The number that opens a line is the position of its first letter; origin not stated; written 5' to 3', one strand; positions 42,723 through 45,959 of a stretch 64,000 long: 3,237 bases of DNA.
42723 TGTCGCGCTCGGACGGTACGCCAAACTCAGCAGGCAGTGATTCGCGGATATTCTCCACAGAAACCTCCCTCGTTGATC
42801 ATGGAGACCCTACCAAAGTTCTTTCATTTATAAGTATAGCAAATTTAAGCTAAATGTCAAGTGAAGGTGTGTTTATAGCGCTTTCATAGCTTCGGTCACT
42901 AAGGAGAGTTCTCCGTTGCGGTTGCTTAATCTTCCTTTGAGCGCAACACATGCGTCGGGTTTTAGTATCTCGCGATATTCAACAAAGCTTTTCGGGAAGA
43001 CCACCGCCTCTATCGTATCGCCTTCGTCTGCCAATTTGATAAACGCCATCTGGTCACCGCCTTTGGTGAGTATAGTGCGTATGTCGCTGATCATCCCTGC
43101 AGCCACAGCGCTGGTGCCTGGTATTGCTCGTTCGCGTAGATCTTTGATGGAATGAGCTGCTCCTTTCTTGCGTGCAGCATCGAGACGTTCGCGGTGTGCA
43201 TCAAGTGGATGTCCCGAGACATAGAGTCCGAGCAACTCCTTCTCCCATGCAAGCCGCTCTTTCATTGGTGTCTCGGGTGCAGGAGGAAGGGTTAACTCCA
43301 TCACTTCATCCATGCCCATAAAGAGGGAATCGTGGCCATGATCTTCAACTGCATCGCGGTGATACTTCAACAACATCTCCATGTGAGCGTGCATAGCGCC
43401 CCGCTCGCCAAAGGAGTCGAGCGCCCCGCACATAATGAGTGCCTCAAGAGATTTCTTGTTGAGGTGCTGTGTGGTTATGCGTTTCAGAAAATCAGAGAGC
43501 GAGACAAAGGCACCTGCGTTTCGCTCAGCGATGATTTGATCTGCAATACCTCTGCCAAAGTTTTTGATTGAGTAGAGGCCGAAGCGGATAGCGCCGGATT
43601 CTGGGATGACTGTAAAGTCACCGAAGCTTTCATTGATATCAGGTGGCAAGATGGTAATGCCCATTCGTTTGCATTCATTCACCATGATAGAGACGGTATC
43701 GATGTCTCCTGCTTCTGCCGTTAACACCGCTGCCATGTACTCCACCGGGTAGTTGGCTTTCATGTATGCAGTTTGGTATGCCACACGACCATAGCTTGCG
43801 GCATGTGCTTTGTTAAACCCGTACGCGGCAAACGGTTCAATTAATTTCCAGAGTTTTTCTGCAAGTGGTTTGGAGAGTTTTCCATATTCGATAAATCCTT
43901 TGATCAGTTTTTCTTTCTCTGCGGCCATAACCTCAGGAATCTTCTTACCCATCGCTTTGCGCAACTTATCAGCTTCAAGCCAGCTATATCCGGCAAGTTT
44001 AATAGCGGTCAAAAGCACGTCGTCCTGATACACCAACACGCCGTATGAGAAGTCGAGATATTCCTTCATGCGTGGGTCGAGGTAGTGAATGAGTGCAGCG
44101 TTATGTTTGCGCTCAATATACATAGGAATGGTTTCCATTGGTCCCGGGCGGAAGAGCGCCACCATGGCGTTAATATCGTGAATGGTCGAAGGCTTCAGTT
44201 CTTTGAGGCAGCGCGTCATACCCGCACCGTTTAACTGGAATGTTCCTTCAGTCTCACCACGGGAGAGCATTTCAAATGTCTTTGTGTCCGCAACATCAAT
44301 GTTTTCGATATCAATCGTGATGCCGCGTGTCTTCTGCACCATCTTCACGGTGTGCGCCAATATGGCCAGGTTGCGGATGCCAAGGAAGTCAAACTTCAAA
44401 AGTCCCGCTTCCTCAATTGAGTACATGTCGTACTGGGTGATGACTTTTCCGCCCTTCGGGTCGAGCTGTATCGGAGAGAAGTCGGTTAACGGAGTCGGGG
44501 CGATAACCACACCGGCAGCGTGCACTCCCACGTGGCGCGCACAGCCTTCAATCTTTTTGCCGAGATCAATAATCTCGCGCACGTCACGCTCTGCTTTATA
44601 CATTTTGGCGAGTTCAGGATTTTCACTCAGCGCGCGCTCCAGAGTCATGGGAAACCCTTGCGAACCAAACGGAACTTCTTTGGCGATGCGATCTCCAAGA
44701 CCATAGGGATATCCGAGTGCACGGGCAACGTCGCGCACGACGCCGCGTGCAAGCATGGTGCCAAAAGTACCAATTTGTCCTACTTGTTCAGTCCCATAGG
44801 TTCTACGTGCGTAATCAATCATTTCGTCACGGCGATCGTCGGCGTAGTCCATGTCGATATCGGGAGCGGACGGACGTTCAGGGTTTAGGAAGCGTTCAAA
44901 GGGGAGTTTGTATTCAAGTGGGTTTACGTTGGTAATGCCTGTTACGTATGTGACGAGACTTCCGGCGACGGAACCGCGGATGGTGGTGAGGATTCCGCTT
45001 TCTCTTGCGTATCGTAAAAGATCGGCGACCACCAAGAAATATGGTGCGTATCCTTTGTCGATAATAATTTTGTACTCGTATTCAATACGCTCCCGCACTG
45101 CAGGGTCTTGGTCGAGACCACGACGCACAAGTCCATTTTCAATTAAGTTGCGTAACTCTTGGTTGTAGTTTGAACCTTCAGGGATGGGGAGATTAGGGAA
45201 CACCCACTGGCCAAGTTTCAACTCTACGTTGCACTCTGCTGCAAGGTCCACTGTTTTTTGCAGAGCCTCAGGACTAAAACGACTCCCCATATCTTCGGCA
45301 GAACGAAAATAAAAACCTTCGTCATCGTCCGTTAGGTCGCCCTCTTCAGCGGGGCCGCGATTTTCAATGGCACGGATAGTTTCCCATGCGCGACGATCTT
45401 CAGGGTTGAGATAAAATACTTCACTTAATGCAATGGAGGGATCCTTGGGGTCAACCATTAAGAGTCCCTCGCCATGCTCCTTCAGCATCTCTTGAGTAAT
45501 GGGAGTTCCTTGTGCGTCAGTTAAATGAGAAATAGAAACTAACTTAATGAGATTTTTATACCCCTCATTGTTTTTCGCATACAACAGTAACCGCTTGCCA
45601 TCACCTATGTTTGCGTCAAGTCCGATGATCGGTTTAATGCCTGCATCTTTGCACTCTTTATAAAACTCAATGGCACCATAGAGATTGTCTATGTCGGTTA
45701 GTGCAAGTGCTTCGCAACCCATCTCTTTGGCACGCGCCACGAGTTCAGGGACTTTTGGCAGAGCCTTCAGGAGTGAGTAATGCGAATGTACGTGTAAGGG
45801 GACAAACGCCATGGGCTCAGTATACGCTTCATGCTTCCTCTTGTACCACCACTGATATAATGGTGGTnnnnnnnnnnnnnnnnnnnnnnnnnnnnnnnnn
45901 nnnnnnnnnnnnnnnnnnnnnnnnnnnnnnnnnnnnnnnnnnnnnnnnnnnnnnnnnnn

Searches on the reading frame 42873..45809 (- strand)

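Call 65: search_protein_families(library=pfam, proteins=[window:42873-45809:-], max_evalue=0.001)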
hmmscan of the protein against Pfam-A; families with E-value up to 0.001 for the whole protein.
window:42873-45809:- (978 aa): 5 families
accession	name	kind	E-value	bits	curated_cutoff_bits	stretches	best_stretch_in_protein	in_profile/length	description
PF07733.18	DNA_pol3_alpha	-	4.7e-91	305.4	23.9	1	217-477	1-260/260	Bacterial DNA polymerase III alpha NTPase domain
PF17657.6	DNA_pol3_finger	-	1.3e-49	168.2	22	1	480-641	1-164/166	Bacterial DNA polymerase III alpha subunit finger domain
PF02811.25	PHP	-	1.7e-33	116.7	26.4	1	5-124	2-123/164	PHP domain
PF14579.12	HHH_6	-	8.2e-28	96.9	25.6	1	717-802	1-85/90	Helix-hairpin-helix motif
PF01336.31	tRNA_anti-codon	-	6.8e-12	45.6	27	1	904-976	4-73/75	OB-fold nucleic acid binding domain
